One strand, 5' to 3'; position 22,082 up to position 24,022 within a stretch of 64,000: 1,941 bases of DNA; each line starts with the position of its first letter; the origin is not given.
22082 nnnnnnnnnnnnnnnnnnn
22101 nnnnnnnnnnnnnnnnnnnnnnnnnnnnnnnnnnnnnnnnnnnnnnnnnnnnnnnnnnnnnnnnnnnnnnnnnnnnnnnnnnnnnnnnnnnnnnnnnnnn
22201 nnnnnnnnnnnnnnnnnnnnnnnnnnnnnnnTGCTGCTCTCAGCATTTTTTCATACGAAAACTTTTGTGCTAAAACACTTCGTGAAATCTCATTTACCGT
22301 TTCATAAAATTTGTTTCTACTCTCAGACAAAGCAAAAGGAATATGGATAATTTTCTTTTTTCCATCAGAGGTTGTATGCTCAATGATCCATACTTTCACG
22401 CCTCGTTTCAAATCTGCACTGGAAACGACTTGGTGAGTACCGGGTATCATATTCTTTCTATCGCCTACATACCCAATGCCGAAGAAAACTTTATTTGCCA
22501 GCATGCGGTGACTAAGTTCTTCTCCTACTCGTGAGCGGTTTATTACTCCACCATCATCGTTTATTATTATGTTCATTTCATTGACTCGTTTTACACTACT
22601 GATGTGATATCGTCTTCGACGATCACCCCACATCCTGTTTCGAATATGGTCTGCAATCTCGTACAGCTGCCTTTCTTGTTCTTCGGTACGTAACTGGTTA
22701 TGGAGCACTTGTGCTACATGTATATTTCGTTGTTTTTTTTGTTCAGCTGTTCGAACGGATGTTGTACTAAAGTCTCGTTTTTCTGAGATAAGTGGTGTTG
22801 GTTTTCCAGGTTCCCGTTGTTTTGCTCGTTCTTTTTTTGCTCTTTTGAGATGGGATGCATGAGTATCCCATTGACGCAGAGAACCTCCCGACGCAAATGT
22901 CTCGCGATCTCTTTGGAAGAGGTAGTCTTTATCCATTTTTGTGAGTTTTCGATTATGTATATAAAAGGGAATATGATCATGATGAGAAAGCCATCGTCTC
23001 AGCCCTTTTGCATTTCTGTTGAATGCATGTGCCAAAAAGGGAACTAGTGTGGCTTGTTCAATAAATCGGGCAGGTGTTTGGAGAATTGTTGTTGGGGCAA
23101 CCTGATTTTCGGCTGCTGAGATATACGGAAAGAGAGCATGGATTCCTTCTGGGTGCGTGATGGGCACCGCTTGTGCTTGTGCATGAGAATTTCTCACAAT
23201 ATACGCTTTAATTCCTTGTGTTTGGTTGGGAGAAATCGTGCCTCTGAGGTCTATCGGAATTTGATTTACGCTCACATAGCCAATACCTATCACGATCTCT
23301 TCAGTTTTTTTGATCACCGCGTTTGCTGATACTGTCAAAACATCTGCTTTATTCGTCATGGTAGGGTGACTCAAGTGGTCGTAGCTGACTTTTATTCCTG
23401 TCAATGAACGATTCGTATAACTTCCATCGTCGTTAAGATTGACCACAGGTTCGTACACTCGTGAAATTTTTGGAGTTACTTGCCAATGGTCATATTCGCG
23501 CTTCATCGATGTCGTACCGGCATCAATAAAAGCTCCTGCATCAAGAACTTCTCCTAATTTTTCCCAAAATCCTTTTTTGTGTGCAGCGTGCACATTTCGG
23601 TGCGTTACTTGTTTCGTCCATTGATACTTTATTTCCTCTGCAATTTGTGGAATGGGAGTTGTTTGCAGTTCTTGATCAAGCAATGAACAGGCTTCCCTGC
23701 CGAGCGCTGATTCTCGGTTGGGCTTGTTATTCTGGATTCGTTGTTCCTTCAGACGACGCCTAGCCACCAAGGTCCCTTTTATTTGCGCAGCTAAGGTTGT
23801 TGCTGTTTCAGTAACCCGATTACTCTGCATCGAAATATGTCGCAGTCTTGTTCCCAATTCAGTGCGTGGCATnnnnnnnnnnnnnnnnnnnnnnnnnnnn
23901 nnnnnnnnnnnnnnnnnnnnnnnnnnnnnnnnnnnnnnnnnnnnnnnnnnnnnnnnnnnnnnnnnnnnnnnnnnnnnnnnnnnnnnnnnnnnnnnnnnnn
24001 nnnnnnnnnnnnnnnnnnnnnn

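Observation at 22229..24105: Compositionally atypical 547-aa protein with internal duplication and highly basic centre, preceded by a 150-nt polypurine tract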

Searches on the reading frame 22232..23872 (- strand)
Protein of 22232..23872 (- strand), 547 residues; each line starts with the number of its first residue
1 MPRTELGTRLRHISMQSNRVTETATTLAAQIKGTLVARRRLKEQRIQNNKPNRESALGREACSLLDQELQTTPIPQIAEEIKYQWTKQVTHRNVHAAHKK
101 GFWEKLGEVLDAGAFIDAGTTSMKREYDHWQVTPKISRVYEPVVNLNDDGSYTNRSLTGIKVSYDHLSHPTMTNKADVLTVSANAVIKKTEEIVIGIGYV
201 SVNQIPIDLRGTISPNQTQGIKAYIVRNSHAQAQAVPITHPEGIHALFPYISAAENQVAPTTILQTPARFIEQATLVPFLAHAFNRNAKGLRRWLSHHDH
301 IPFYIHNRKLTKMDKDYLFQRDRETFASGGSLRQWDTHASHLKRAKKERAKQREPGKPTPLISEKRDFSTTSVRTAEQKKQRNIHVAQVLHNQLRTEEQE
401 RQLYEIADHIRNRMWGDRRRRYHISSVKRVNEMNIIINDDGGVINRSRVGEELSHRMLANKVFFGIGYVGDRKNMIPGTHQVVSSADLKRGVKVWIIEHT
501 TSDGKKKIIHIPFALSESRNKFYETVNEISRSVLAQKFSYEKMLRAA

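Call 5: search_protein_families(library=pfam, proteins=[window:22232-23872:-], max_evalue=1)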
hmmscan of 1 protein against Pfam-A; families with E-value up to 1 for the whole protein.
window:22232-23872:- (547 aa): 1 family
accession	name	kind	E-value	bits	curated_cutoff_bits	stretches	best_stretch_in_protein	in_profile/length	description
PF08192.17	Peptidase_S64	-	0.032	13.1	23.6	1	309-403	71-163/692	Peptidase family S64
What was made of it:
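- On Any curated protein family (Pfam-A, NCBIfam): The query has only a sub-threshold Peptidase_S64 hit (13 bits against a cut-off of 23.6) (call 5).
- On Insertion sequence or transposon: There is no transposase family hit (call 5).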

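Call 6: search_protein_families(library=ncbifam, proteins=[window:22232-23872:-], max_evalue=1)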
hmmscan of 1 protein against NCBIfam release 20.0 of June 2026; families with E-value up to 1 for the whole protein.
window:22232-23872:- (547 aa): 0 families
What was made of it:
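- On Any curated protein family (Pfam-A, NCBIfam): NCBIfam gives none (call 6).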

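Call 10: find_homologous_proteins(query=window:22232-23872:-, max_evalue=0.001)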
Query window:22232-23872:- (547 aa): 1 proteins with E <= 0.001 among 8000 candidates.
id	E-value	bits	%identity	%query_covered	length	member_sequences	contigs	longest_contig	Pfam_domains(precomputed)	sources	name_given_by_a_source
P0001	0.0e+0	1234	100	100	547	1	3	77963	-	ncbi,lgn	-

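Call 11: search_solved_structures(query=window:22232-23872:-, max_evalue=10)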
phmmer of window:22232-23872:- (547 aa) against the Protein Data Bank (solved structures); distinct sequences matched with E-value up to 10: 1.
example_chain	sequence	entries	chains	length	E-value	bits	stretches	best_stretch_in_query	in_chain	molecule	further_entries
4hn3_A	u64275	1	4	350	0.0028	19.5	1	196-393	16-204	Lmo1757 protein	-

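Call 12: search_protein_families(library=padloc, proteins=[window:22232-23872:-], max_evalue=1)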
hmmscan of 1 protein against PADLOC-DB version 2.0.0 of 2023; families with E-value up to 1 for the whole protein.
window:22232-23872:- (547 aa): 0 families
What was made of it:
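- On Known anti-phage defence systems (PADLOC-DB 2.0): No hit for the query (call 12).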

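Call 13: search_protein_families(library=phrogs, proteins=[window:22232-23872:-], max_evalue=1)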
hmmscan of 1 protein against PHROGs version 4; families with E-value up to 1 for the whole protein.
window:22232-23872:- (547 aa): 3 families
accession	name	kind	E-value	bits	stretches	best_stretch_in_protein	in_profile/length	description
phrog_34098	-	unknown function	0.12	13.8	1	483-523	9-49/103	-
phrog_8800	-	unknown function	0.16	13.1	1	508-529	21-42/70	-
phrog_34433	-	unknown function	0.5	11.6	0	386-436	8-60/85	-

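Call 16: find_encoding_contigs(protein=P0001, flank=10000, max_places=6)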
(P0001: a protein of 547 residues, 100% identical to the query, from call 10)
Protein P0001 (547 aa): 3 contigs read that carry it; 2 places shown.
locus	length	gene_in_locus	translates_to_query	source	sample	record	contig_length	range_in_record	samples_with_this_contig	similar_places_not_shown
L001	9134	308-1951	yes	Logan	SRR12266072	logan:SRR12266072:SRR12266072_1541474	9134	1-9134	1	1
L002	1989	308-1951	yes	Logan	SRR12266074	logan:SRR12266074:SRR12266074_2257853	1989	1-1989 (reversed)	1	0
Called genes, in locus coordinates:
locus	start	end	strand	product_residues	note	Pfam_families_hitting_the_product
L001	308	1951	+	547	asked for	-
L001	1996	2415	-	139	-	PF03479:PCC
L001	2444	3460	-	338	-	PF00512:HisKA, PF02518:HATPase_c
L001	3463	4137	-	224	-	PF00072:Response_reg, PF00486:Trans_reg_C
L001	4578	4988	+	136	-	PF02675:AdoMet_dc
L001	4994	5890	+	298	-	PF00892:EamA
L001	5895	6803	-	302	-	PF09924:LPG_synthase_C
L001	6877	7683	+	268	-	-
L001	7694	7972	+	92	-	-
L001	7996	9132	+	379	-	?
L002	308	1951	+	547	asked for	-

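Call 17: list_cluster_members(proteins=[P0001])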
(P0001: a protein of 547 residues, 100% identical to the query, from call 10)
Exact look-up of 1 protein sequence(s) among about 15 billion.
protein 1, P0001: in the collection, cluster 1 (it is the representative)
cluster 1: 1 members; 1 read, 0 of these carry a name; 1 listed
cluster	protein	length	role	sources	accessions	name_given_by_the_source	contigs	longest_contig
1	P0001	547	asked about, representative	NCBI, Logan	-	-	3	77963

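Call 23: predict_structure(protein=window:22232-23872:-)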
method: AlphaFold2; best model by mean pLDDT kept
length: 547 residues; sequences in the alignment: 1
mean_pLDDT: 36.9   pTM: 0.24
mean pLDDT of the five models: 36.9, 34.3, 30.9, 28.8, 28.5
residues with pLDDT >= 90: 0; 70-90: 14; 50-70: 58; < 50: 475
segments of 3 or more residues with pLDDT < 50: 1-15, 85-103, 105-346, 348-352, 354-395, 397-547
pLDDT, mean of each block of 10 residues (from residue 1): 42 47 57 63 68 64 70 56 47 38 45 36 33 26 29 29 26 26 26 30 30 32 29 29 28 25 23 28 32 34 26 33 32 37 46 41 27 40 40 42 40 36 27 28 31 33 30 31 32 36 37 38 44 37 31
secondary structure, 60 per line:
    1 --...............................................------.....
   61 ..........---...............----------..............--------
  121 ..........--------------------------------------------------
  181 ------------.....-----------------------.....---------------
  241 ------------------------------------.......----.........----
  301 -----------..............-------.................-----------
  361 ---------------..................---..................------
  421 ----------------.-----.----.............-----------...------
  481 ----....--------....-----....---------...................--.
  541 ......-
elements in order: H3-49 H56-70 H74-88 H99-112 H121-130 E193-197 E221-225 H277-283 H288-296 H312-325 H333-349 H376-393 H397-414 H448-460 H485-488 E497-500 E506-509 H519-537 H540-546
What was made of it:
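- The N-terminal and linker regions are predicted helical (call 23, low confidence).
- Tried and rejected: Useless, at pLDDT 37 (call 23).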

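Call 24: search_protein_representatives(protein=window:22232-23872:-)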
Query: 547 residues. Proteins with E-value up to 0.001 (for the whole library): 31; up to 1e-10: 13; up to 1e-30: 1. The best 31 are listed.
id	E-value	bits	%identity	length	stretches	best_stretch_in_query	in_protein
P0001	0.0e+00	1233.8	100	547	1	1-547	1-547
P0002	1.8e-27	112.6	58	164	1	415-518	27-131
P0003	4.5e-15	71.7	27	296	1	280-534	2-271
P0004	2.6e-14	69.1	32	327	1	346-503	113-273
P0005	6.4e-13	64.6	32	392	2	340-530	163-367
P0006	8.3e-13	64.2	30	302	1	379-526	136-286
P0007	2.9e-12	62.4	32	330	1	374-527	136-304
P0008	3.5e-12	62.1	34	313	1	348-534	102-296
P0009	3.9e-12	62.0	31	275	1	332-531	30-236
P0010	5.3e-12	61.5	36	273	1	329-495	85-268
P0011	1.0e-11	60.6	34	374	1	331-538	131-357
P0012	1.4e-11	60.2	29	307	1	334-528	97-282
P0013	2.5e-11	59.3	29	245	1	353-504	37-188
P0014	1.5e-10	56.8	29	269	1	317-527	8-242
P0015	6.9e-10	54.6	37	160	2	376-455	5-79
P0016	1.9e-09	53.1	32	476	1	341-520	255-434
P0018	5.7e-09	51.5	29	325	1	321-525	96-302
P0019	5.8e-07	44.9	30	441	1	357-500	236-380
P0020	8.5e-07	44.4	33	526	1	409-527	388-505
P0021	3.9e-06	42.2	41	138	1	433-530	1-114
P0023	7.7e-06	41.2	37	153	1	426-508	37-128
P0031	9.3e-04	34.3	33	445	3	137-227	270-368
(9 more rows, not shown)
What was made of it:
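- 22229..23872 (-): Coding sequence of the 547-aa protein (P0001), stop codon included. Homologues exist (call 24).
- Real gene and family: full HMMER over 1.84e9 representatives gives 31 hits, about 29 of them credible (call 24).
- Tried and rejected: The exhaustive HMMER search (call 24) was what found the family.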

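Call 26: search_protein_families(library=pfam, proteins=[P0003, P0004, P0005, P0007, P0008, P0011, P0016, P0019, P0020, P0031], max_evalue=0.1)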
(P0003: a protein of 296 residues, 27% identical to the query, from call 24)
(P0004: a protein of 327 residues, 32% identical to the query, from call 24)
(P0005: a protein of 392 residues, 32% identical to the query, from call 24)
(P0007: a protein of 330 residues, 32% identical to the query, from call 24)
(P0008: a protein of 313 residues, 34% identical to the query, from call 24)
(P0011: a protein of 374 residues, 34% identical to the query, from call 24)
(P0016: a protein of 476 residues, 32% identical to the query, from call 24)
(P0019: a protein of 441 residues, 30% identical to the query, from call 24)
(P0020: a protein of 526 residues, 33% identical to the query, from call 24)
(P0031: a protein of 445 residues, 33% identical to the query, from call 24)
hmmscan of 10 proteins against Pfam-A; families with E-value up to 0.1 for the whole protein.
P0003 (296 aa): 0 families

P0004 (327 aa): 3 families
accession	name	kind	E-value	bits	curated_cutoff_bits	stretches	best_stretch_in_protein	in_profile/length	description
PF06595.17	BDV_P24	-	0.033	14.5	27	1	125-207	40-120/202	Borna disease virus P24 protein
PF15276.11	PP1_bind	-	0.043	14.5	27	1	16-44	20-48/62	Protein phosphatase 1 binding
PF04096.20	Nucleoporin2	-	0.085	13.4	28.4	0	123-180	70-128/148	Nup98-96 autopeptidase S59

P0005 (392 aa): 1 family
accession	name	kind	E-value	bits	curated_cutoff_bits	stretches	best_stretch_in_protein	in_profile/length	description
PF03883.20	H2O2_YaaD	-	0.012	15.6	29.6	1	89-150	23-84/236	Peroxide stress protein YaaA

P0007 (330 aa): 0 families

P0008 (313 aa): 0 families

P0011 (374 aa): 0 families

P0016 (476 aa): 1 family
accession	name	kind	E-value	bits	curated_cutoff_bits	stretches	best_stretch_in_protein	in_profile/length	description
PF09097.16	Phage-tail_1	-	0.064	13.5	27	0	309-364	22-77/196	Baseplate structural protein, domain 1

P0019 (441 aa): 1 family
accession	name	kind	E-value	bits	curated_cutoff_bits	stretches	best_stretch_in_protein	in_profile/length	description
PF01515.24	PTA_PTB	-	0.051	13.4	24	1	268-347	49-125/319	Phosphate acetyl/butaryl transferase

P0020 (526 aa): 1 family
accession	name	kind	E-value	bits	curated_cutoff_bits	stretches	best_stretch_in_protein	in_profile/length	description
PF10441.14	Urb2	-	0.027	14.8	27.1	1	110-182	9-82/209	Urb2/Npa2 family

P0031 (445 aa): 3 families
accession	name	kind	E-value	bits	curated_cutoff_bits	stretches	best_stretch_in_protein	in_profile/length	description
PF09534.15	Trp_oprn_chp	-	0.0076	16.5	29.6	1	19-138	62-162/180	Tryptophan-associated transmembrane protein (Trp_oprn_chp)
PF07766.19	LETM1_RBD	-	0.022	14.7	25.3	1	162-258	47-138/229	LETM1-like, RBD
PF17231.7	DUF5305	-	0.046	13.6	29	0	73-136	94-160/217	Family of unknown function (DUF5305)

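Call 30: find_homologous_proteins(query=A2, max_evalue=0.001)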
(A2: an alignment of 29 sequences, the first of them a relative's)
Query A2 (29 sequences) (547 aa, profile of the alignment): 2 proteins with E <= 0.001 among 8000 candidates.
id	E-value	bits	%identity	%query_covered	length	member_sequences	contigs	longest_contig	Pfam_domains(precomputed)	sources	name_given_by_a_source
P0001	5.8e-91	323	100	100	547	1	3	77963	-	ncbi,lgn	-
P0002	1.2e-39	155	62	17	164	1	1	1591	-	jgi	jgi:hypothetical protein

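Call 39: find_encoding_contigs(protein=P0023, flank=10000)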
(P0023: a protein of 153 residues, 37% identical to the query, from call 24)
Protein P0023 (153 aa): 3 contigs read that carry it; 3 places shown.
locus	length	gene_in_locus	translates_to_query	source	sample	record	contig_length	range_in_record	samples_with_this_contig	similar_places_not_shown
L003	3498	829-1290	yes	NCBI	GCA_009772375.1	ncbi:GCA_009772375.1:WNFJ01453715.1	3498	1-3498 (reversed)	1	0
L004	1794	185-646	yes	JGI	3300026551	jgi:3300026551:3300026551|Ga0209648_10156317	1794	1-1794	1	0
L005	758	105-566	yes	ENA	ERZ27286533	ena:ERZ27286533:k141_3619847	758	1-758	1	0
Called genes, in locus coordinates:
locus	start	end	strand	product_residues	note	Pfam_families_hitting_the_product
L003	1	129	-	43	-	?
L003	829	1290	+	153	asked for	-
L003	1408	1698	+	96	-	PF03811:Zn_ribbon_InsA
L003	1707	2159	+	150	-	PF03400:DDE_Tnp_IS1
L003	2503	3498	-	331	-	?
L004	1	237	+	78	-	?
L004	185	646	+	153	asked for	-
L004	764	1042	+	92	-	PF03811:Zn_ribbon_InsA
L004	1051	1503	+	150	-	PF03400:DDE_Tnp_IS1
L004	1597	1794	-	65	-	?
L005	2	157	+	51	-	?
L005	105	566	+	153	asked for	-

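Call 40: find_encoding_contigs(protein=P0009, flank=10000)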
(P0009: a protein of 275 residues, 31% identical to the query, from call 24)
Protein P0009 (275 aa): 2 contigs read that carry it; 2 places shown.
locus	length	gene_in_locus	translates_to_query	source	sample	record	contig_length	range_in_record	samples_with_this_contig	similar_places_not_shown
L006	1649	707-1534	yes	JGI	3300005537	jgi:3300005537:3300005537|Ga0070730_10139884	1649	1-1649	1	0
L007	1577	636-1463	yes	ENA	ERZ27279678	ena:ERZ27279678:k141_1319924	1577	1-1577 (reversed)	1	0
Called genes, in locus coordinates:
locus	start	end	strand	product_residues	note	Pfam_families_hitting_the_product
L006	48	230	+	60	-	-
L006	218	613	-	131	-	-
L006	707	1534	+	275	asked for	-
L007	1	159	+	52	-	?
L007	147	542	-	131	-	-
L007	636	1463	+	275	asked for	-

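Call 41: find_encoding_contigs(protein=P0002, flank=10000)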
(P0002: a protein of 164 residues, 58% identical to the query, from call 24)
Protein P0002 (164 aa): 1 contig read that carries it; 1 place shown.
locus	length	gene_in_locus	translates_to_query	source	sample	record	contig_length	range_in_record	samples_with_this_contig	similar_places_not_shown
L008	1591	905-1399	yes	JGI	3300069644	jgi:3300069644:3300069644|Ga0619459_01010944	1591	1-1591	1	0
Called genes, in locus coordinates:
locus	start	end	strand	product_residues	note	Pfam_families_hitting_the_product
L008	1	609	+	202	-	?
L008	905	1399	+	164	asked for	-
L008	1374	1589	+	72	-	?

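Call 46: find_encoding_contigs(protein=P0020, flank=10000)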
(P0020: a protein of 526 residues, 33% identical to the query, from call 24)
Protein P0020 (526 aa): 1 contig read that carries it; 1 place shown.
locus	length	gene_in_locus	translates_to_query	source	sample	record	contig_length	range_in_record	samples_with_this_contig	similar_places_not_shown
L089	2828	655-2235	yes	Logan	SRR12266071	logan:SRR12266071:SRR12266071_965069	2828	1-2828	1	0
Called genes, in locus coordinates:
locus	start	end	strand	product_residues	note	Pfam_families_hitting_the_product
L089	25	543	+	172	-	-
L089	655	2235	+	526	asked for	-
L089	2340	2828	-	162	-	?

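Call 47: find_encoding_contigs(protein=P0021, flank=10000)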
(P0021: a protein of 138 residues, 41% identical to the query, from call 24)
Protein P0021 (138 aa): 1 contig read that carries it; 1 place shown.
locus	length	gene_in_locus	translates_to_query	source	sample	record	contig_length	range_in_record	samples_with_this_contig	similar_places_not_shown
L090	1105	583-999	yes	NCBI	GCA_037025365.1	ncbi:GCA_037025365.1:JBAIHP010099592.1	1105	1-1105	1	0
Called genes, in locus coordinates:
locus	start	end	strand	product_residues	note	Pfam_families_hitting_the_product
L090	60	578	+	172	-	-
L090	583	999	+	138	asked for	-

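Call 67: find_related_loci(query=P0001, collection=viral_contigs, flank=10000)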
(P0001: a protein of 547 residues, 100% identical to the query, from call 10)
Query P0001 (547 aa) in viral_contigs; peptide patterns used: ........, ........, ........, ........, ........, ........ (x = any residue, [..] = any of these).
10 stretches matched a pattern, but none encodes a relative of the query by tblastn (E <= 1e-3).

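Call 71: search_protein_families(library=pfam, proteins=[L089:25-543:+, L089:2340-2828:-], max_evalue=0.01)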
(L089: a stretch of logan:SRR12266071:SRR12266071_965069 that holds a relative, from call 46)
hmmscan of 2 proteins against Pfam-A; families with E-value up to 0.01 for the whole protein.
L089:25-543:+ (172 aa): 1 family
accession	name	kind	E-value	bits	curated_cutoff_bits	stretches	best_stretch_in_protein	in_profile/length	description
PF14542.12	Acetyltransf_CG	-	0.0031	18.1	30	0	23-68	9-53/80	GCN5-related N-acetyl-transferase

L089:2340-2828:- (162 aa): 1 family
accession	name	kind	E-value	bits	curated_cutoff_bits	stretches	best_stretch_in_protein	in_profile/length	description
PF14329.11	DUF4386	-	3e-34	119.2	27.6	1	2-151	63-210/210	Domain of unknown function (DUF4386)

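Call 72: search_protein_families(library=pfam, alignment_id=A2, max_evalue=0.05)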
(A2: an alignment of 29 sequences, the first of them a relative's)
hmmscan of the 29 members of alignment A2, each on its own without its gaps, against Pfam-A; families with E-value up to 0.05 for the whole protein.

A. member 1, P0001 (547 aa): 1 family
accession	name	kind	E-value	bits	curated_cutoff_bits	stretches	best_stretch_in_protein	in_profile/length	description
PF08192.17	Peptidase_S64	-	0.032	13.1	23.6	1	309-403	71-163/692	Peptidase family S64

B. families by the number of members that match (of 29 scanned): 13 families
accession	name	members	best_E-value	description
PF00515.34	TPR_1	1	0.0012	Tetratricopeptide repeat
PF13181.12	TPR_8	1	0.0013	Tetratricopeptide repeat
PF09534.15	Trp_oprn_chp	1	0.0076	Tryptophan-associated transmembrane protein (Trp_oprn_chp)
PF16467.10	DUF5048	1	0.0093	Domain of unknown function (DUF5048)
PF03883.20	H2O2_YaaD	1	0.012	Peroxide stress protein YaaA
PF07766.19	LETM1_RBD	1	0.022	LETM1-like, RBD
PF10441.14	Urb2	1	0.027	Urb2/Npa2 family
PF08192.17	Peptidase_S64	1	0.032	Peptidase family S64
PF04267.17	SoxD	1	0.032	Sarcosine oxidase, delta subunit family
PF06595.17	BDV_P24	1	0.033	Borna disease virus P24 protein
PF13103.11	TonB_2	1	0.036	TonB C terminal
PF15276.11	PP1_bind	1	0.043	Protein phosphatase 1 binding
PF17231.7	DUF5305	1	0.046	Family of unknown function (DUF5305)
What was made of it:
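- Closest known: Tandem paralogue arrays of immunity-type proteins in polymorphic-toxin loci. Different: No Pfam SUKH or Imm family hit (call 72).
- No helix-turn-helix, ribbon-helix-helix, zinc-finger or other DNA- or RNA-binding family was detected in any of 29 members (call 72).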

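Call 73: search_dna_similar(query=P0001, collection=phages, mode=protein, max_evalue=0.01, max_rows=10)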
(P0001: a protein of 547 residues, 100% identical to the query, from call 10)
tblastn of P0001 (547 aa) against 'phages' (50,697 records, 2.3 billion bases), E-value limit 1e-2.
No match.

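Call 74: search_dna_similar(query=P0001, collection=plasmids, mode=protein, max_evalue=0.01, max_rows=10)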
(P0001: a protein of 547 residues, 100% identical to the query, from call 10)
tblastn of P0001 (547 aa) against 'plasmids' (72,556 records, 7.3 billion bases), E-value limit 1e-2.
No match.

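Call 75: search_dna_similar(query=P0007, collection=plasmids, mode=protein, max_evalue=0.01, max_rows=10)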
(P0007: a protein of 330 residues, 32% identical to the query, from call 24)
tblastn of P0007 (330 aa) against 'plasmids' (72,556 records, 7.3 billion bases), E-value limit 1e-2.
No match.
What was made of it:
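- On Plasmid-borne gene: No match for P0001 or for P0007 (calls 74, 75).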

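Call 89: search_protein_families(library=padloc, alignment_id=A2, max_evalue=0.01)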
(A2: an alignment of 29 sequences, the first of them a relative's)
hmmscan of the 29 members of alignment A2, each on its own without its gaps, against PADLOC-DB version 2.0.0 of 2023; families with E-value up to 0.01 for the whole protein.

A. member 1, P0001 (547 aa): 0 families

B. families by the number of members that match (of 29 scanned): 2 families
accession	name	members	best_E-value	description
PDLC02757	PbeC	1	0.0026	PbeC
PDLC02729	PbeC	1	0.0048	PbeC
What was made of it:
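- On Known anti-phage defence systems (PADLOC-DB 2.0): Of 29 members, a single protein has weak PbeC hits at E 0.003-0.005 (call 89).
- Closest known: Single-chain. Different: PADLOC has no match (calls 12, 89).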

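Call 90: search_protein_families(library=phrogs, alignment_id=A2, max_evalue=0.01)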
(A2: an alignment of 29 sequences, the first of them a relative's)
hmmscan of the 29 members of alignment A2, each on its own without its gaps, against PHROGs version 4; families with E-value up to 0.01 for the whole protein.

A. member 1, P0001 (547 aa): 0 families

B. families by the number of members that match (of 29 scanned): 1 family
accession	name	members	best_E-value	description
phrog_36328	-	1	0.00022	-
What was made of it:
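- On Phage or prophage gene: PHROGs gives E at least 0.12 for the query (call 13), and one unrelated hit among 29 members (call 90). tblastn against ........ phages finds nothing (call 73).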
